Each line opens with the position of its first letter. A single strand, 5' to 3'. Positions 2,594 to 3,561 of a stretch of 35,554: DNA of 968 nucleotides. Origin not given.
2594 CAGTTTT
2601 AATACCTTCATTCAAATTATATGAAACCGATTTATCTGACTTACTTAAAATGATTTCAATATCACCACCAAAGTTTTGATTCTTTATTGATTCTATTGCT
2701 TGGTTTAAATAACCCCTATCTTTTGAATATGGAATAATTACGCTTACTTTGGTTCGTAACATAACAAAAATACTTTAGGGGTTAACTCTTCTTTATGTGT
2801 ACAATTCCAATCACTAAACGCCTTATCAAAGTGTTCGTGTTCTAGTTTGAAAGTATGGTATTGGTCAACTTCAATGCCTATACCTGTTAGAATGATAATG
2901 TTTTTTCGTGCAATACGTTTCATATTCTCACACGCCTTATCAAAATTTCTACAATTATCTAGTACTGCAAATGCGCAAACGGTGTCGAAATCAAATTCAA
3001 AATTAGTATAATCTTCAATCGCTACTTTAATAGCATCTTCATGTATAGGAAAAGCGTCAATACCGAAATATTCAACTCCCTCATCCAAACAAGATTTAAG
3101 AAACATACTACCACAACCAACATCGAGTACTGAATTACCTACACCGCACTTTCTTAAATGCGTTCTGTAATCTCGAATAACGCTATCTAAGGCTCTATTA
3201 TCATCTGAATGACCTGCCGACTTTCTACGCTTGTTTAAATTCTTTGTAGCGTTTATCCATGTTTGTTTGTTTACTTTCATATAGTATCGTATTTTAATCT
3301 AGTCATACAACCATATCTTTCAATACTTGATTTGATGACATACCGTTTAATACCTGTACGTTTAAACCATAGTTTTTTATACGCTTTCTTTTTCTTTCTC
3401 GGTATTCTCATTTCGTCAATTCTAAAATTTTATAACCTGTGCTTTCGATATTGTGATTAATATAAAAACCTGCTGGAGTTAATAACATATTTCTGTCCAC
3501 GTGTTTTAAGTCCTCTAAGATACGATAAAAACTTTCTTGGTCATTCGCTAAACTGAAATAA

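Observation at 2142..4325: GT-B glycosyltransferase, 44-aa basic ORF, SAM methyltransferase and GT2 glycosyltransferase embedded in the virion operon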

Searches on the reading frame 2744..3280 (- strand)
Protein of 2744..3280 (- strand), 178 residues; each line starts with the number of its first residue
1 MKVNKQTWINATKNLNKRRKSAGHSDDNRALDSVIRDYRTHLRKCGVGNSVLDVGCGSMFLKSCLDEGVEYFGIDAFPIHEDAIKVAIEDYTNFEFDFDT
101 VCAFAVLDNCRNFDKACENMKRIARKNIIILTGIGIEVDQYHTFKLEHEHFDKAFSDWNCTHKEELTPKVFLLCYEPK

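Call 3: search_protein_families(library=pfam, proteins=[window:2744-3280:-], max_evalue=0.1)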
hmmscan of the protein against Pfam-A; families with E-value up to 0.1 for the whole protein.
window:2744-3280:- (178 aa): 8 families
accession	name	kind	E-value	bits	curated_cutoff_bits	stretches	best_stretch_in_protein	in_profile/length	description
PF13489.12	Methyltransf_23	-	2.9e-07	30.8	27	1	35-130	9-114/164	Methyltransferase domain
PF13847.12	Methyltransf_31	-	9.6e-05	22.5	27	1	48-131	4-108/145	Methyltransferase domain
PF08242.18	Methyltransf_12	-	0.00016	22.7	30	1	52-126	1-94/98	Methyltransferase domain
PF07021.18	MetW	-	0.00022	21.4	21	1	37-133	3-111/193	Methionine biosynthesis protein MetW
PF08241.18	Methyltransf_11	-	0.00035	21.6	21.2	1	52-127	1-90/95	Methyltransferase domain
PF13649.12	Methyltransf_25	-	0.043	14.9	27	0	51-123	1-92/97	Methyltransferase domain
PF02353.26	CMAS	-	0.054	13.2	27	0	81-131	111-163/273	Mycolic acid cyclopropane synthetase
PF05219.18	DREV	-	0.079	12.5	26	0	87-142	141-196/265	DREV methyltransferase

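Call 4: search_protein_families(library=phrogs, proteins=[window:2744-3280:-], max_evalue=0.01)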
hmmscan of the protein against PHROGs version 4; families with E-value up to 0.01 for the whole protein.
window:2744-3280:- (178 aa): 1 family
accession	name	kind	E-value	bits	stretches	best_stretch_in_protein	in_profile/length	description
phrog_3382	-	other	0.0063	16.8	1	38-99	39-99/207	methyltransferase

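Call 35: search_dna_similar(query=window:2744-3280:-, collection=phages, mode=protein, max_rows=25, max_evalue=0.001)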
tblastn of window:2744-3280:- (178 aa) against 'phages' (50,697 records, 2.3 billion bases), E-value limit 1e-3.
No match.

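Call 65: search_solved_structures(query=window:2744-3280:-, max_evalue=0.1)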
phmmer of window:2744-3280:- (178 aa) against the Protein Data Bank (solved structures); distinct sequences matched with E-value up to 0.1: 1.
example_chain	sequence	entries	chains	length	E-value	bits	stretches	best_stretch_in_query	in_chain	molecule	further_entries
3dli_A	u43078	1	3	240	0.0017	21.4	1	35-87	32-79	methyltransferase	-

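Call 72: search_protein_families(library=ncbifam, proteins=[window:2744-3280:-], max_evalue=0.01)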
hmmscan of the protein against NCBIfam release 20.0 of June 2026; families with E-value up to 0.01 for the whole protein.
window:2744-3280:- (178 aa): 2 families
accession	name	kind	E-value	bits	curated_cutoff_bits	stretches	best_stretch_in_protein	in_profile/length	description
TIGR02081.1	metW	equivalog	0.0016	18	189.5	0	44-131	10-109/194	methionine biosynthesis protein MetW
TIGR01983.1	UbiG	equivalog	0.0022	17.3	102.95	0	44-89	46-89/228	bifunctional 2-polyprenyl-6-hydroxyphenol methylase/3-demethylubiquinol 3-O-methyltransferase UbiG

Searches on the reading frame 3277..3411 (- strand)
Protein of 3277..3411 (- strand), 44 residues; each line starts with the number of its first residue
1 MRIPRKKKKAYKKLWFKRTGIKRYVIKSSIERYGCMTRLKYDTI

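Call 3: search_protein_families(library=pfam, proteins=[window:3277-3411:-], max_evalue=0.1)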
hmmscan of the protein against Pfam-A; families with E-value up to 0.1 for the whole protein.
window:3277-3411:- (44 aa): 0 families

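Call 4: search_protein_families(library=phrogs, proteins=[window:3277-3411:-], max_evalue=0.01)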
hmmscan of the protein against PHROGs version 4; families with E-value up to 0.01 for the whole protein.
window:3277-3411:- (44 aa): 0 families

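Call 72: search_protein_families(library=ncbifam, proteins=[window:3277-3411:-], max_evalue=0.01)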
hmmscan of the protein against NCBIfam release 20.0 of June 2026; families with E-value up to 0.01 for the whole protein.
window:3277-3411:- (44 aa): 0 families
